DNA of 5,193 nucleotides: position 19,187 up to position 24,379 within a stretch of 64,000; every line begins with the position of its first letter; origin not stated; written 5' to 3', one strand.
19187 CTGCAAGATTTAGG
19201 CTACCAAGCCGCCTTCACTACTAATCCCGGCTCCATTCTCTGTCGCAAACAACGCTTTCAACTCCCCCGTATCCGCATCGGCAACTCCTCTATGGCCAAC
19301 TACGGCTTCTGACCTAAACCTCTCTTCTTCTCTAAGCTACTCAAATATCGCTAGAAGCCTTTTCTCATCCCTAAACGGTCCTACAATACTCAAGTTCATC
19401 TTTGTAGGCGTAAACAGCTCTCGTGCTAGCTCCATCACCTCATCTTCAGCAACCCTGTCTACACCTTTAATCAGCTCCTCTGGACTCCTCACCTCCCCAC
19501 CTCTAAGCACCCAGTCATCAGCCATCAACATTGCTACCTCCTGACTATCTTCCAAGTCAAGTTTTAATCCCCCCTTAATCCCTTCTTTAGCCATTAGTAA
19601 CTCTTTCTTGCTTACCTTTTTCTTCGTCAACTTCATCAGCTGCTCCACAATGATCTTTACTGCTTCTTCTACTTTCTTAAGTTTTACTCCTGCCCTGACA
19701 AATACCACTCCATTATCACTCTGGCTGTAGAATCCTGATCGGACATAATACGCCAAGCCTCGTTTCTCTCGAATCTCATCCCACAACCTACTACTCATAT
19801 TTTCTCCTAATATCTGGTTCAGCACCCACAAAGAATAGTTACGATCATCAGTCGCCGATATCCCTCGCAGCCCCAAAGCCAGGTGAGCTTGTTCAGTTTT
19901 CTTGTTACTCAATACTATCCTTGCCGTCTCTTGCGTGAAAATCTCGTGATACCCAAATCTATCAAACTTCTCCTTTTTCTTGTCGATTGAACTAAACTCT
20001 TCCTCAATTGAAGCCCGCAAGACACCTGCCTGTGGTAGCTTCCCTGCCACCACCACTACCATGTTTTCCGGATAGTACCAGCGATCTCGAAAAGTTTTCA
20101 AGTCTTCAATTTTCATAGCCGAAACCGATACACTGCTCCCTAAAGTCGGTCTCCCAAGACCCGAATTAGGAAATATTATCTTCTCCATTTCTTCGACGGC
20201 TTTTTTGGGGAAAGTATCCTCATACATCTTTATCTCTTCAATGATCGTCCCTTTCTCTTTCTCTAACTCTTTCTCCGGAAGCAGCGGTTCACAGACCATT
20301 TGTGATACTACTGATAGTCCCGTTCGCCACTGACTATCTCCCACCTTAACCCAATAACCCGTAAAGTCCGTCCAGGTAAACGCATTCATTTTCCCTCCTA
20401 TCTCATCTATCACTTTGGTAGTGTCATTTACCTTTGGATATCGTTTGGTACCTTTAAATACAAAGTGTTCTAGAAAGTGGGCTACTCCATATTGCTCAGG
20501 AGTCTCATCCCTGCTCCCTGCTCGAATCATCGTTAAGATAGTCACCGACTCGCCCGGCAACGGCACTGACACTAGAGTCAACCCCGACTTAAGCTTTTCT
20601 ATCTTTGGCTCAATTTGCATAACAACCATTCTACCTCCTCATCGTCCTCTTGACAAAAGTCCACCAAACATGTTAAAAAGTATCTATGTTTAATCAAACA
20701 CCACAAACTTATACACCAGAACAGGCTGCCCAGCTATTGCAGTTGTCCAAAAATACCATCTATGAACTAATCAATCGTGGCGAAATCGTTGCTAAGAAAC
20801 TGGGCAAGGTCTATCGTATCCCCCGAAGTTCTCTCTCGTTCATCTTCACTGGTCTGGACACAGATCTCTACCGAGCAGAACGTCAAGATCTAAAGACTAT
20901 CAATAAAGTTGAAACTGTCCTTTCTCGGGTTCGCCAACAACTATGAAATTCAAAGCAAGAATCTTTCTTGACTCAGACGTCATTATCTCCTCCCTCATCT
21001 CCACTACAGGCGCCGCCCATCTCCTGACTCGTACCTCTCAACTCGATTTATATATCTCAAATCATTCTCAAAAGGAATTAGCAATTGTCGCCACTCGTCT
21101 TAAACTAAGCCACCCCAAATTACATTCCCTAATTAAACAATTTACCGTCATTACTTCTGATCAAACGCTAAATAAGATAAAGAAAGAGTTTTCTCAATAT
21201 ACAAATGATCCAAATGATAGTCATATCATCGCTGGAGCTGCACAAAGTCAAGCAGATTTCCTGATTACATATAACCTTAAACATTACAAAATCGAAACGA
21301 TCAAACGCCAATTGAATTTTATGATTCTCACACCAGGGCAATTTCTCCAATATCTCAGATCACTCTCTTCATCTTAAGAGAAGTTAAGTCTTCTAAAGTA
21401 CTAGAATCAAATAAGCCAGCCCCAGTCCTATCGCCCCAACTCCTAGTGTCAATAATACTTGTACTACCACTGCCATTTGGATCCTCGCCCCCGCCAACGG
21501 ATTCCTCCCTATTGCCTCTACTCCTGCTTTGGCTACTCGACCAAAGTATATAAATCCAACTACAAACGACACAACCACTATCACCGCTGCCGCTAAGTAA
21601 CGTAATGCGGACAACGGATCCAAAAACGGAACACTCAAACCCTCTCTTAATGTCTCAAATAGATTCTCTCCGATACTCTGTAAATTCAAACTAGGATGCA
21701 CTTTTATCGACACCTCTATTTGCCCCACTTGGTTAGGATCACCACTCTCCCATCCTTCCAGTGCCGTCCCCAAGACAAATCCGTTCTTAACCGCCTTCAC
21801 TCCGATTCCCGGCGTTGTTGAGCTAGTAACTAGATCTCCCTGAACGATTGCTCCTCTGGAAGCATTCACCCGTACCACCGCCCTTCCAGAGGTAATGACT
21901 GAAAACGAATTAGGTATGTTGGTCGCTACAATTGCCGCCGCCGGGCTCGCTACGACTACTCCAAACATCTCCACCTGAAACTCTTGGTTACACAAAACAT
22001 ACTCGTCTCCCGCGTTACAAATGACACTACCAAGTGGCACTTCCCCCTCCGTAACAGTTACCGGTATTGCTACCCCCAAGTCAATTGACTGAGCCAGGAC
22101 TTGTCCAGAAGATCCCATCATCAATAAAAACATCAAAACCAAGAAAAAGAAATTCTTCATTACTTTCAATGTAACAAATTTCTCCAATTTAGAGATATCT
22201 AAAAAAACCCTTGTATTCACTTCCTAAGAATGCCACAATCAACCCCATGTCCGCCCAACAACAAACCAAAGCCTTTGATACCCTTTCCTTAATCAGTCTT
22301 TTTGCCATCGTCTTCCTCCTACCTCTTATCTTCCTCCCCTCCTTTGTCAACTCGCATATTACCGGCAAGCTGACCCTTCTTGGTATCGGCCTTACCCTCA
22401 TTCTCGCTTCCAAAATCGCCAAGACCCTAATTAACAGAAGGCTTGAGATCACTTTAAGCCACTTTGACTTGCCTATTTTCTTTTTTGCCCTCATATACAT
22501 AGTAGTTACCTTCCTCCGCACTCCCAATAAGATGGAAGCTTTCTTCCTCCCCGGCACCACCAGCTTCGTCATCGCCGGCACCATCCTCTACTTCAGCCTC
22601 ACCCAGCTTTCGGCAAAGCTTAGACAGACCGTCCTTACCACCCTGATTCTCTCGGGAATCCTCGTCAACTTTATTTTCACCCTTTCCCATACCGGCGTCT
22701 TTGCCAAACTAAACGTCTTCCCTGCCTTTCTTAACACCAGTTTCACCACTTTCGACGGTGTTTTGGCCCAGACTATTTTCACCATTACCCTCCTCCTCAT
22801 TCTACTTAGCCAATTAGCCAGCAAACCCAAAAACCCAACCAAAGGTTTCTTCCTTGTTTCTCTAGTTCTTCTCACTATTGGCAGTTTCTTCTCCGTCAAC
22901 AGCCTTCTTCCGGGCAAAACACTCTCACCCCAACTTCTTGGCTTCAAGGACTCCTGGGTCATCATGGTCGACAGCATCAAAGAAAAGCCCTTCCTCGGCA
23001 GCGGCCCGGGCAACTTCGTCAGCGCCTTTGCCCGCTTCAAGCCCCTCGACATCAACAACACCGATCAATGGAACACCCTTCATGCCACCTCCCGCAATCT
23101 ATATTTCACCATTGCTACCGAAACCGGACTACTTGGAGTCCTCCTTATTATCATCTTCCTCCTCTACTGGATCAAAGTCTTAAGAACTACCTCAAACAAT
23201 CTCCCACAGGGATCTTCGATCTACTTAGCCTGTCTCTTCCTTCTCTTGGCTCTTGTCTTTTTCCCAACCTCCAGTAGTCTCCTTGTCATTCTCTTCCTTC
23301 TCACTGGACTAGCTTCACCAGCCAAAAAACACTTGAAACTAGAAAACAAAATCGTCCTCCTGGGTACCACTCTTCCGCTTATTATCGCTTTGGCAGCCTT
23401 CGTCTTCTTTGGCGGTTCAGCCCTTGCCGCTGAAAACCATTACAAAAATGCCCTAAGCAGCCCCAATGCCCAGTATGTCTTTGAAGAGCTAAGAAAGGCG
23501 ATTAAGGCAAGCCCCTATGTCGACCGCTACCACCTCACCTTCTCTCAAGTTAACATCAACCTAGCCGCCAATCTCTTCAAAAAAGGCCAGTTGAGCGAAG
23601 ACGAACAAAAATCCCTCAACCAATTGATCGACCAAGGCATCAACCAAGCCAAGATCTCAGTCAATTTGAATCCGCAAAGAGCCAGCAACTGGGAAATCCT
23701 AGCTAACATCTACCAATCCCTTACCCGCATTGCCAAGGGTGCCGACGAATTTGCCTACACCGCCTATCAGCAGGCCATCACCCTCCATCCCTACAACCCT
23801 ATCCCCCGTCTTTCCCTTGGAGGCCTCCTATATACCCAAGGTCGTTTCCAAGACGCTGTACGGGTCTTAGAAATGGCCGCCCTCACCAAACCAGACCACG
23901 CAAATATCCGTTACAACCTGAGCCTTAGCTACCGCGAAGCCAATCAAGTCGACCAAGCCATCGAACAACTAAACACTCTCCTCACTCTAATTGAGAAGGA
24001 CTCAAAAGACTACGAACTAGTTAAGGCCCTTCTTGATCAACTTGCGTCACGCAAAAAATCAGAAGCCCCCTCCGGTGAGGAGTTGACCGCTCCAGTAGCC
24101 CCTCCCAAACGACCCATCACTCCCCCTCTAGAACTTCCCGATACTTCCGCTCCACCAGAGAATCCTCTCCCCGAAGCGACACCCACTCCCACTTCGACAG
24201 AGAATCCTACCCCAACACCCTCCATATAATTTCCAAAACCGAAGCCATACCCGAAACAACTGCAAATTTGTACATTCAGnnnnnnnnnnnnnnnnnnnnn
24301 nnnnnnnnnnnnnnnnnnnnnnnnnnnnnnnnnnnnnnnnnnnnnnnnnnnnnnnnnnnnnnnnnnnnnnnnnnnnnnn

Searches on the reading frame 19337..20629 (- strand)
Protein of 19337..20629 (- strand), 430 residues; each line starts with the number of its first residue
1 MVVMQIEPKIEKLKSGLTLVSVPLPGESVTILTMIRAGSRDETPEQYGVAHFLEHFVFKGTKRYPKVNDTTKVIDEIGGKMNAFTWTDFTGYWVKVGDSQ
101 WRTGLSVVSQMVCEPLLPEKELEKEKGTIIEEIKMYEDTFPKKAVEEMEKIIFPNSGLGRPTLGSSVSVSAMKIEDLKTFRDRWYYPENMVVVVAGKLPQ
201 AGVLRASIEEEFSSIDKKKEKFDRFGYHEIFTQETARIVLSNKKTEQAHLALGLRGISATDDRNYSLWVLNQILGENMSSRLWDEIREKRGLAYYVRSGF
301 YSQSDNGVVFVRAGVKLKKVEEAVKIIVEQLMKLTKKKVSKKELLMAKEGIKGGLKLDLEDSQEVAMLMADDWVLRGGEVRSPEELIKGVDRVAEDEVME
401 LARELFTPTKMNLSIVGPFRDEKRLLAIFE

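Call 104: search_protein_families(library=pfam, proteins=[window:19337-20629:-], max_evalue=0.001)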
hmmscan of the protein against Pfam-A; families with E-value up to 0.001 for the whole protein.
window:19337-20629:- (430 aa): 2 families
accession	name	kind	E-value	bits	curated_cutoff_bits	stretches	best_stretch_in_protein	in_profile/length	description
PF05193.26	Peptidase_M16_C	-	2.5e-38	132.2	23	1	174-349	4-179/181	Peptidase M16 inactive domain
PF00675.25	Peptidase_M16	-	3.1e-30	105.5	22.3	1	26-164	10-147/149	Insulinase (Peptidase family M16)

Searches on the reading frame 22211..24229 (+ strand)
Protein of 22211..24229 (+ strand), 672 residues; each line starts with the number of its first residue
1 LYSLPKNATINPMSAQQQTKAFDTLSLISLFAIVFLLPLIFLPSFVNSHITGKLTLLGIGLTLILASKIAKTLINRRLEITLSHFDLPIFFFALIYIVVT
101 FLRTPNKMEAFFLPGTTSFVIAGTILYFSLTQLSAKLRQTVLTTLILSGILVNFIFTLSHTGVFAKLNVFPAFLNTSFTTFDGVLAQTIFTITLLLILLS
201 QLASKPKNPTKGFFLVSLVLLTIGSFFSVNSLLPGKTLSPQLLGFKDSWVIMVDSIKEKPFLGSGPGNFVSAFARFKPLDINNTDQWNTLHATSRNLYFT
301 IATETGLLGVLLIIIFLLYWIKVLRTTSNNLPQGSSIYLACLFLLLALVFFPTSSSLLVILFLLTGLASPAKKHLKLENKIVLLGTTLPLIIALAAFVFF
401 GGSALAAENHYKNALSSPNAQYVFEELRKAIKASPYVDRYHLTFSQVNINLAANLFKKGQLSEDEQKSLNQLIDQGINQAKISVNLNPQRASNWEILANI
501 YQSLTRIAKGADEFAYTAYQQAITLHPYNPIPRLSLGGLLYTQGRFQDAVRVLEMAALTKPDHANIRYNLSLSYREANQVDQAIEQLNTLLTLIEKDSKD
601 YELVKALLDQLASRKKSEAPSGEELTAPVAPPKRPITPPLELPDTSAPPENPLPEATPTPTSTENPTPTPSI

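Call 48: search_protein_families(library=pfam, proteins=[window:22211-24229:+], max_evalue=0.01)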
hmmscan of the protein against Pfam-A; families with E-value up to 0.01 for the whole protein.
window:22211-24229:+ (672 aa): 12 families
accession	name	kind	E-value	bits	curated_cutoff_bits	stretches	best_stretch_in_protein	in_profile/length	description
PF14559.12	TPR_19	-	1.6e-12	48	25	2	543-606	4-66/68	Tetratricopeptide repeat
PF13414.12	TPR_11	-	1.8e-06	28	26.8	1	508-544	6-42/42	TPR repeat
PF13432.12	TPR_16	-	3e-06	28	32.7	1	538-591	5-58/65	Tetratricopeptide repeat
PF13431.12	TPR_17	-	3.5e-06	27.3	24.4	0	518-550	1-33/34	Tetratricopeptide repeat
PF23914.1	TPR_CcmH_CycH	-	4.8e-06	26.9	42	1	487-600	46-157/158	Cytochrome c-type biogenesis protein H TPR domain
PF13371.12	TPR_9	-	1.4e-05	25.4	35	1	541-608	6-72/73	Tetratricopeptide repeat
PF07719.23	TPR_2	-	1.5e-05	25.2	27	0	566-594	3-31/34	Tetratricopeptide repeat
PF13428.12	TPR_14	-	0.00022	22.1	23.5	0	534-570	5-41/44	Tetratricopeptide repeat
PF13424.12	TPR_12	-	0.00026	21.6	30.1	0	560-594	41-75/77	Tetratricopeptide repeat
PF14561.12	TPR_20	-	0.00072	20.3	25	1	549-599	7-54/90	Tetratricopeptide repeat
PF13176.12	TPR_7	-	0.0032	17.9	27.9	0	535-558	4-27/36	Tetratricopeptide repeat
PF04932.20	Wzy_C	-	0.0033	17.6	31.7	1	193-314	23-149/149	O-Antigen ligase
